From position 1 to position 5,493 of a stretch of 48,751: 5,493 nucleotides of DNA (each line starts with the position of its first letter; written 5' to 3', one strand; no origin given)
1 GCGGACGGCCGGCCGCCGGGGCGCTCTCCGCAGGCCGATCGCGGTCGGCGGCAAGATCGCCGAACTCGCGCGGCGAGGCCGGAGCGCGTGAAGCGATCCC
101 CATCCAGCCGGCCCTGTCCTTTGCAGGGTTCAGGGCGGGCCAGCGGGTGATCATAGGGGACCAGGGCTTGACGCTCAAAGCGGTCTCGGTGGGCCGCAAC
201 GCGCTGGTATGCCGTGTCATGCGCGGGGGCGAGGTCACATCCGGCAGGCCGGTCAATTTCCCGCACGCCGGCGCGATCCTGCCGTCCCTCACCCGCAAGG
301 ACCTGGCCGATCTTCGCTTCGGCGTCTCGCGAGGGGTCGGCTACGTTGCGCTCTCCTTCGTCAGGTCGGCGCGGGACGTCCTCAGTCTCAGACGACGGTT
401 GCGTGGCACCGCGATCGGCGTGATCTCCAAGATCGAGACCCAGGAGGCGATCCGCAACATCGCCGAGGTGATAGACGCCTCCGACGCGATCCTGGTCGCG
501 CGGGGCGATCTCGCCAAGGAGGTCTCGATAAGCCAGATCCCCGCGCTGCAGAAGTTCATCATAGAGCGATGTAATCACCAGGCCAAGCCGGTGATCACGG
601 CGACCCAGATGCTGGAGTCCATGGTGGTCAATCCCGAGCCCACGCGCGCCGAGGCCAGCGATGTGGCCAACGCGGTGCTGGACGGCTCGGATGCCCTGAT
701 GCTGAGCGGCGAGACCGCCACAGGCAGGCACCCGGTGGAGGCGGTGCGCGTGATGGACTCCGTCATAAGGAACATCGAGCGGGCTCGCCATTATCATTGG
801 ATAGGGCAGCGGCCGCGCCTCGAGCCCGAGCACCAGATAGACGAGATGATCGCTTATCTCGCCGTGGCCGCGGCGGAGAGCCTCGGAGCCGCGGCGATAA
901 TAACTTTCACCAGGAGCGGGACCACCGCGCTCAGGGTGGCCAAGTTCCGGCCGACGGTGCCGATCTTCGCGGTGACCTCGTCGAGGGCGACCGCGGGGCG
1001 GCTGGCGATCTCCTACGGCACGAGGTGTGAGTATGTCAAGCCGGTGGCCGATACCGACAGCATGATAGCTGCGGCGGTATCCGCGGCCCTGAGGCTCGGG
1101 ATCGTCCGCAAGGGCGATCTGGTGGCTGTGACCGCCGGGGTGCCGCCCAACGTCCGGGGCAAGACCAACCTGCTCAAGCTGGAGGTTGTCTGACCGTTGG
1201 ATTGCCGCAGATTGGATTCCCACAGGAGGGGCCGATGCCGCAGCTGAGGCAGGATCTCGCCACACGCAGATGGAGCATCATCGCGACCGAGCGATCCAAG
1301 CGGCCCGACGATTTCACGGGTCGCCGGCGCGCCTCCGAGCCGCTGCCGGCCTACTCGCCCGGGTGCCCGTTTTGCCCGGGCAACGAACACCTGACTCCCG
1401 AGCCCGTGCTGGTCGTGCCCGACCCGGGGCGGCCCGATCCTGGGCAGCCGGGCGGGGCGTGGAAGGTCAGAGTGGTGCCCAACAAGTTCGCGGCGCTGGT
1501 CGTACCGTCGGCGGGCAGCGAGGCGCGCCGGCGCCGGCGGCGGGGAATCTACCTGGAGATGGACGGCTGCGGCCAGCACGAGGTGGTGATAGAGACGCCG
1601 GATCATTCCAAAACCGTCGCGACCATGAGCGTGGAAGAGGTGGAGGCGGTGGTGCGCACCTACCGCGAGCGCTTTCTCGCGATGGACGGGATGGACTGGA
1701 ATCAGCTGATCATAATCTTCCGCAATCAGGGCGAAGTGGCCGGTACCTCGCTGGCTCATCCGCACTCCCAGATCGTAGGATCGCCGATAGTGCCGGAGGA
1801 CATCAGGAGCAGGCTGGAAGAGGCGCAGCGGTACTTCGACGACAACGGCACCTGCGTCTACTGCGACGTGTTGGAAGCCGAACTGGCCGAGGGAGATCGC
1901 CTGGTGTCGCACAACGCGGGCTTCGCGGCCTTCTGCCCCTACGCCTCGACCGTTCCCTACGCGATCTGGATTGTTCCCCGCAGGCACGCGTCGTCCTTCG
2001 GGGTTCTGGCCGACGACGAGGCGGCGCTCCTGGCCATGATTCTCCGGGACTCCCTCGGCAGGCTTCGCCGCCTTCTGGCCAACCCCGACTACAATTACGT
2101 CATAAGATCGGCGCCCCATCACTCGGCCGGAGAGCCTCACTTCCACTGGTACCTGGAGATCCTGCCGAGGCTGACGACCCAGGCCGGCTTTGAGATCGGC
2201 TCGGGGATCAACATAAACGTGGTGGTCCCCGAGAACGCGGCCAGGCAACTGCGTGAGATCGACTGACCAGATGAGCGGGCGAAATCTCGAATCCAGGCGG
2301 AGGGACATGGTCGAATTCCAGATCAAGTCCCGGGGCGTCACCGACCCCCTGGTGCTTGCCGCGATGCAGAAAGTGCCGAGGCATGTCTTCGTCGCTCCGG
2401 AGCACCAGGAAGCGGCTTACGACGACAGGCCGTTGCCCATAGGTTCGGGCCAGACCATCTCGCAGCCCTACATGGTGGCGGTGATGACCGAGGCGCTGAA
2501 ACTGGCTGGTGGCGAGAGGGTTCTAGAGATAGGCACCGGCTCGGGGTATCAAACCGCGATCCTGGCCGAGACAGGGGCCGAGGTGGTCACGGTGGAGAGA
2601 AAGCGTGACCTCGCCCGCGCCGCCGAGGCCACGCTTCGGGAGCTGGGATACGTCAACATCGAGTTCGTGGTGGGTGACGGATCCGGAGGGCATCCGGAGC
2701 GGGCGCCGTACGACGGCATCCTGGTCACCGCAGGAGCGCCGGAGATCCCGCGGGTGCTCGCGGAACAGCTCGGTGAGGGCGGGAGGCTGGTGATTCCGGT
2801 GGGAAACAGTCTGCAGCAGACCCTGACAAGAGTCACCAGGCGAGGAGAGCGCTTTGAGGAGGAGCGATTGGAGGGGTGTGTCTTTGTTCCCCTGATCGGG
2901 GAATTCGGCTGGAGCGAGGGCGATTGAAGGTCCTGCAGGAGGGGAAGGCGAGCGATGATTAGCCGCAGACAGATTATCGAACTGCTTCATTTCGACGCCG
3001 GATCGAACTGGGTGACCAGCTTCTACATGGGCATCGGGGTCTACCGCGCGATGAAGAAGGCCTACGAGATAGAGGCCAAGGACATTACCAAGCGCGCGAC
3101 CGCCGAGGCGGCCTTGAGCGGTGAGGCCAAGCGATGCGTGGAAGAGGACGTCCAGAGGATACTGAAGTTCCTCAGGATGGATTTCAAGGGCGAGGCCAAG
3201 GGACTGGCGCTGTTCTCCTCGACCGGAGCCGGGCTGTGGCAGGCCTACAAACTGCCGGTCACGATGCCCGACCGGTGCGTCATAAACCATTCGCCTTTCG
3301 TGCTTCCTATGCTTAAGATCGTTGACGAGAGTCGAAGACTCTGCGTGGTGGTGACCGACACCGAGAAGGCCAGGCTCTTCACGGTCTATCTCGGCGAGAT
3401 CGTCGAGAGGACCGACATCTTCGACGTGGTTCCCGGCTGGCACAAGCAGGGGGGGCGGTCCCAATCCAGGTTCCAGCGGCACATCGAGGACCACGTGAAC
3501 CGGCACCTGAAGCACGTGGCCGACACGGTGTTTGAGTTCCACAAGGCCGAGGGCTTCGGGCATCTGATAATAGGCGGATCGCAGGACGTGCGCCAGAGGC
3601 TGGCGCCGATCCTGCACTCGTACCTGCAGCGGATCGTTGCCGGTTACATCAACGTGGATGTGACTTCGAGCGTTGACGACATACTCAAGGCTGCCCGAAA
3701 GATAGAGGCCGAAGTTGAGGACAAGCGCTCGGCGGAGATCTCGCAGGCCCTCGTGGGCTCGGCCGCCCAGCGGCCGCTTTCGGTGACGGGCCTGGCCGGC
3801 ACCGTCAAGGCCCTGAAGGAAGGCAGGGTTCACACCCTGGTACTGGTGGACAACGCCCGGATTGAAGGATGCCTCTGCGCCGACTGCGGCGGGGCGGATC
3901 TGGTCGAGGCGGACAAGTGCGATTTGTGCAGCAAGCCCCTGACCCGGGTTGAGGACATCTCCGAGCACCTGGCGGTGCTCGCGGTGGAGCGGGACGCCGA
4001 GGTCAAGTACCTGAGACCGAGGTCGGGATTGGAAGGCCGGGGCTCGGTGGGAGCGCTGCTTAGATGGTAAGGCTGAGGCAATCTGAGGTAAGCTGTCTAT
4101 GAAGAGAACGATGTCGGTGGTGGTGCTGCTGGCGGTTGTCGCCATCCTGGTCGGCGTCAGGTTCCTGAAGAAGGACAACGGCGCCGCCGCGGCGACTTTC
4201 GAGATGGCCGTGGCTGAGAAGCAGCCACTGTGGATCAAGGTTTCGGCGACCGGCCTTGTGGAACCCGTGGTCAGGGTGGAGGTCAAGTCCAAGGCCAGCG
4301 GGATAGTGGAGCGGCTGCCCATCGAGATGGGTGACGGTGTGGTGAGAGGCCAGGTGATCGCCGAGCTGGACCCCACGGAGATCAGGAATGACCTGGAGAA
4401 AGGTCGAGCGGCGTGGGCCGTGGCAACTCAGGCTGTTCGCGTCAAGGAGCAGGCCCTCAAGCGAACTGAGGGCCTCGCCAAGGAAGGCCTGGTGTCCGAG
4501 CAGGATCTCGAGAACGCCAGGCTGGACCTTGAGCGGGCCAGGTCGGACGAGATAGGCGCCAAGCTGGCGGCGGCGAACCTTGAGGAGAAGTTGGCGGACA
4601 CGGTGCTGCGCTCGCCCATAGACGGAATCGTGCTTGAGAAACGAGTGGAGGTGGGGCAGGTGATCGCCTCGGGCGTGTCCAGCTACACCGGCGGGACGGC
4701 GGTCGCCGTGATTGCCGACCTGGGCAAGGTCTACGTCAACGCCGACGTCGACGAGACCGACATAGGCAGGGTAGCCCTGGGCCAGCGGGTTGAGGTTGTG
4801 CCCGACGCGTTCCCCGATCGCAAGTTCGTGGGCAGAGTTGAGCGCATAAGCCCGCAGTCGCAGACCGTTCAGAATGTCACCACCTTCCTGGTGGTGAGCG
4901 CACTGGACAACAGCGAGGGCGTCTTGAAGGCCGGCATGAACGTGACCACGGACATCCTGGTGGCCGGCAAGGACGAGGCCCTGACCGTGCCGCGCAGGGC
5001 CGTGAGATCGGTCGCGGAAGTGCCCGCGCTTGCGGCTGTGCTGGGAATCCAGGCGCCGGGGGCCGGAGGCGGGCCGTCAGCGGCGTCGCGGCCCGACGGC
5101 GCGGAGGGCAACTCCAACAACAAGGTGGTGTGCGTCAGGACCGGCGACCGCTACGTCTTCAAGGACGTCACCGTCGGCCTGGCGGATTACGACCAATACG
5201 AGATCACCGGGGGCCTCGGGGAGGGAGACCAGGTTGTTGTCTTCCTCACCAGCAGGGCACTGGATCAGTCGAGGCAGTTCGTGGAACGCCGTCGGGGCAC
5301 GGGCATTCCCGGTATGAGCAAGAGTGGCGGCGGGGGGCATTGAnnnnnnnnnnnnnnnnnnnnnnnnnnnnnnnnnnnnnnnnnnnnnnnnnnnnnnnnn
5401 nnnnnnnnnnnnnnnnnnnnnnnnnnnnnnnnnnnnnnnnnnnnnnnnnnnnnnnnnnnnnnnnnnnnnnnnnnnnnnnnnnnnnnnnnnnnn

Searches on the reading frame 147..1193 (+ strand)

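Call 12: search_protein_families(library=pfam, proteins=[window:147-1193:+], max_evalue=0.0001)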
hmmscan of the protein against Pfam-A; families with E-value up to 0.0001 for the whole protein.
window:147-1193:+ (348 aa): 2 families
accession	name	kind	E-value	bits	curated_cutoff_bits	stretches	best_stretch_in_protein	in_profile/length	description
PF00224.27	PK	-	7.1e-70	236.1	30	1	3-200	128-328/328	Pyruvate kinase, barrel domain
PF02887.21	PK_C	-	7.3e-33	113.5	28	1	233-344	1-112/114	Pyruvate kinase, alpha/beta domain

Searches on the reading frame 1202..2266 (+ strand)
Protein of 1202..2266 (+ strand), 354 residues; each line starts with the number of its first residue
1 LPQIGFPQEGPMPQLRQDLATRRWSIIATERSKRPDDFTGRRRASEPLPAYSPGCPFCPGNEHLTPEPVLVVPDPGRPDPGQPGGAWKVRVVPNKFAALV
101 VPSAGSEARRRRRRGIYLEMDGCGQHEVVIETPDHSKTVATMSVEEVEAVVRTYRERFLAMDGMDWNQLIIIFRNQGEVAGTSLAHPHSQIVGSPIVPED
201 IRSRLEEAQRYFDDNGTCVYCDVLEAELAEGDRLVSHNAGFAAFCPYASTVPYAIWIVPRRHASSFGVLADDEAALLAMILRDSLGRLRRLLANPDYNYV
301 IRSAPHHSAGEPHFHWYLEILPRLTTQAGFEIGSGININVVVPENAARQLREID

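Call 12: search_protein_families(library=pfam, proteins=[window:1202-2266:+], max_evalue=0.0001)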
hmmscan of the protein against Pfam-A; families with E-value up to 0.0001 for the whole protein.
window:1202-2266:+ (354 aa): 3 families
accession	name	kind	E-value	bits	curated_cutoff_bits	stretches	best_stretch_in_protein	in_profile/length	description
PF01087.27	GalP_UDP_transf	-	1.4e-18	68.4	22.1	1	14-198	13-184/184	Galactose-1-phosphate uridyl transferase, N-terminal domain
PF16285.10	DUF4931_N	-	2e-09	38.1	24.1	1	126-193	53-120/124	Domain of unknown function (DUF4931) N-terminal domain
PF02744.22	GalP_UDP_tr_C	-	2.9e-08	34.1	29.2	1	206-353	3-156/165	Galactose-1-phosphate uridyl transferase, C-terminal domain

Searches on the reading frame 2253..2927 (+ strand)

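Call 12: search_protein_families(library=pfam, proteins=[window:2253-2927:+], max_evalue=0.0001)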
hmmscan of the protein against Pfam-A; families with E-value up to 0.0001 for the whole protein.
window:2253-2927:+ (224 aa): 4 families
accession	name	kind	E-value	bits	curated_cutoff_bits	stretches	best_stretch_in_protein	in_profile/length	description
PF01135.25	PCMT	-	6.4e-64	216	20.3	1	16-216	3-207/210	Protein-L-isoaspartate(D-aspartate) O-methyltransferase (PCMT)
PF13649.12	Methyltransf_25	-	1.3e-07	32.6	27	1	90-159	1-71/97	Methyltransferase domain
PF13847.12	Methyltransf_31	-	8.7e-07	29.2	27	1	86-144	3-64/145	Methyltransferase domain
PF00398.26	RrnaAD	-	1.9e-06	27.6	24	1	80-142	24-84/263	Ribosomal RNA adenine dimethylase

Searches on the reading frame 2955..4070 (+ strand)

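Call 12: search_protein_families(library=pfam, proteins=[window:2955-4070:+], max_evalue=0.0001)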
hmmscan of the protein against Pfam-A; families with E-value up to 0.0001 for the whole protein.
window:2955-4070:+ (371 aa): 4 families
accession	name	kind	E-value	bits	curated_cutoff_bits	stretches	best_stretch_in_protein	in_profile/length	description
PF18854.6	baeRF_family10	-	1.2e-28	100.6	27.1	1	114-249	1-140/143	Bacterial archaeo-eukaryotic release factor family 10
PF18859.6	acVLRF1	-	8.9e-09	36.1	27.1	1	147-219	21-92/130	Actinobacteria/chloroflexi VLRF1 release factor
PF03464.20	eRF1_2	-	1.7e-07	32.1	27.1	1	130-224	3-102/133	eRF1 domain 2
PF18856.6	baeRF_family12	-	1.7e-06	29.1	27.7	0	161-245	39-136/138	Bacterial archaeo-eukaryotic release factor family 12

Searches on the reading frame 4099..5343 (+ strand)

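Call 12: search_protein_families(library=pfam, proteins=[window:4099-5343:+], max_evalue=0.0001)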
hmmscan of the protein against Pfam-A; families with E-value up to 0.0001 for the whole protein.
window:4099-5343:+ (414 aa): 4 families
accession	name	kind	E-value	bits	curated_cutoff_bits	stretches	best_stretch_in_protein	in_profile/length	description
PF16576.10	HlyD_D23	-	2.9e-22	79.4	30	1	60-281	20-213/214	Barrel-sandwich domain of CusB or HlyD membrane-fusion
PF13437.12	HlyD_3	-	4.6e-14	53.5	22.2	1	169-272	1-96/106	HlyD family secretion protein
PF13533.13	Biotin_lipoyl_2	-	2e-06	27.9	29.8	0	60-91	1-32/32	Biotin-lipoyl like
PF00529.27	CusB_dom_1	-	7.5e-06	26.6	26.5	0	105-259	12-46/89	Cation efflux system protein CusB domain 1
